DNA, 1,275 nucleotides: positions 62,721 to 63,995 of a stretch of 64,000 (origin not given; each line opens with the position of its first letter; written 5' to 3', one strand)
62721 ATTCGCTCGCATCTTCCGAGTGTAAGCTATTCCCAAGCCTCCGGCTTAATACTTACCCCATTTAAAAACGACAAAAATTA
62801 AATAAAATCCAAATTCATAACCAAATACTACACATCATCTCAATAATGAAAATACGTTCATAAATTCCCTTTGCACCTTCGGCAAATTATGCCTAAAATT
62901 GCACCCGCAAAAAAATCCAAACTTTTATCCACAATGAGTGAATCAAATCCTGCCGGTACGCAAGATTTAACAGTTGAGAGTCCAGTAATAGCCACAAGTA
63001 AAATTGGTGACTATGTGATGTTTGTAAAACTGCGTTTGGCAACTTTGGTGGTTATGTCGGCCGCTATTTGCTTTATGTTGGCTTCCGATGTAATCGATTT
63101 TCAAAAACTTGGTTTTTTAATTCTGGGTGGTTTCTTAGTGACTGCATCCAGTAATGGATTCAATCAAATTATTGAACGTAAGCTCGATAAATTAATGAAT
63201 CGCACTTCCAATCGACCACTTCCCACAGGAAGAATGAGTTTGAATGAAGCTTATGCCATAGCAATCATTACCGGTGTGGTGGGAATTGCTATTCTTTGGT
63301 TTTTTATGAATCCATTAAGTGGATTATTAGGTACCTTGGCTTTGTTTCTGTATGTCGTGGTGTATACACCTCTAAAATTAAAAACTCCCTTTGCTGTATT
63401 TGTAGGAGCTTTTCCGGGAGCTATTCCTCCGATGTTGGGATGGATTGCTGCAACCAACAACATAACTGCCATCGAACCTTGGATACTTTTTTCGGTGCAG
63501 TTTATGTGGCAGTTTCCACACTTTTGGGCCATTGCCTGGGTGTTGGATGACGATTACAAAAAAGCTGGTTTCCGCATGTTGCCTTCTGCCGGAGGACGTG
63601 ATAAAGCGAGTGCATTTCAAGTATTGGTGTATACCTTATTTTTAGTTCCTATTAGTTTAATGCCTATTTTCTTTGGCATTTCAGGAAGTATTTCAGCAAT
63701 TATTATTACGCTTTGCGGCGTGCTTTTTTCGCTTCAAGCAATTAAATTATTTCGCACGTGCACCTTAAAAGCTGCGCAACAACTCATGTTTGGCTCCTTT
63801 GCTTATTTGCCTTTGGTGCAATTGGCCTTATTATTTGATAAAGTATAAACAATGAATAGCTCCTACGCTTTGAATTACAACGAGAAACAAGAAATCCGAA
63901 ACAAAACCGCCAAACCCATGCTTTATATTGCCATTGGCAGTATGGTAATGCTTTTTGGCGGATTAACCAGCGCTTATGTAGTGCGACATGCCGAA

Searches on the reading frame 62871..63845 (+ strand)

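Call 35: search_protein_families(library=ncbifam, proteins=[window:62871-63845:+], max_evalue=0.001)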
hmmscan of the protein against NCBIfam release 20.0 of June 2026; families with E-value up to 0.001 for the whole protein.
window:62871-63845:+ (325 aa): 23 families
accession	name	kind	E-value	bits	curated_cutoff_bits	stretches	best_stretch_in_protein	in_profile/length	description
TIGR01473.1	cyoE_ctaB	equivalog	2.7e-77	260.3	210.3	1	47-323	2-280/281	heme o synthase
NF003349.0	PRK04375.1-2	equivalog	3.2e-65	220.4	246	1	37-324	17-310/318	heme o synthase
NF003348.0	PRK04375.1-1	equivalog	2e-48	165.3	285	1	46-323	4-282/292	heme o synthase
TIGR01475.1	ubiA_other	subfamily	1.3e-16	60.9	180.8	1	44-321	1-276/282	UbiA-like polyprenyltransferase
NF009524.0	PRK12886.1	equivalog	1.5e-16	60.6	387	1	44-324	7-284/291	prenyltransferase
TIGR01474.1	ubiA_proteo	equivalog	5.2e-16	59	275.45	1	62-293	21-251/282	4-hydroxybenzoate octaprenyltransferase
NF009523.0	PRK12884.1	equivalog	2.2e-13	50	269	1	45-304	4-257/279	prenyltransferase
NF009526.0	PRK12888.1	equivalog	2.9e-12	46.6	364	1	61-276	35-243/301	4-hydroxybenzoate octaprenyltransferase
NF041585.1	MqnP_Cj_Hp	exception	3.8e-10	39.7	375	1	45-320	4-276/281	menaquinone biosynthesis prenyltransferase MqnP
TIGR01476.1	chlor_syn_BchG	subfamily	6.1e-10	39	212.3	1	80-303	40-261/283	(bacterio)chlorophyll synthase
NF009521.0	PRK12882.1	equivalog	7e-10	38.6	296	1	51-311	11-268/280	geranylgeranylglycerol-phosphate geranylgeranyltransferase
NF041584.1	MqnP_SCO4491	exception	1e-09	38.6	420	1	63-249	25-208/285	menaquinone biosynthesis prenyltransferase MqnP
NF009515.0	PRK12874.1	equivalog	1.2e-09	38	392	1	44-321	10-284/291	4-hydroxybenzoate polyprenyltransferase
NF009522.0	PRK12883.1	equivalog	5.6e-09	35.9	353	1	71-302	30-252/279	geranylgeranylglycerol-phosphate geranylgeranyltransferase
NF005742.0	PRK07566.1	equivalog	1.5e-08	34.2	313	1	61-282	43-269/315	chlorophyll synthase ChlG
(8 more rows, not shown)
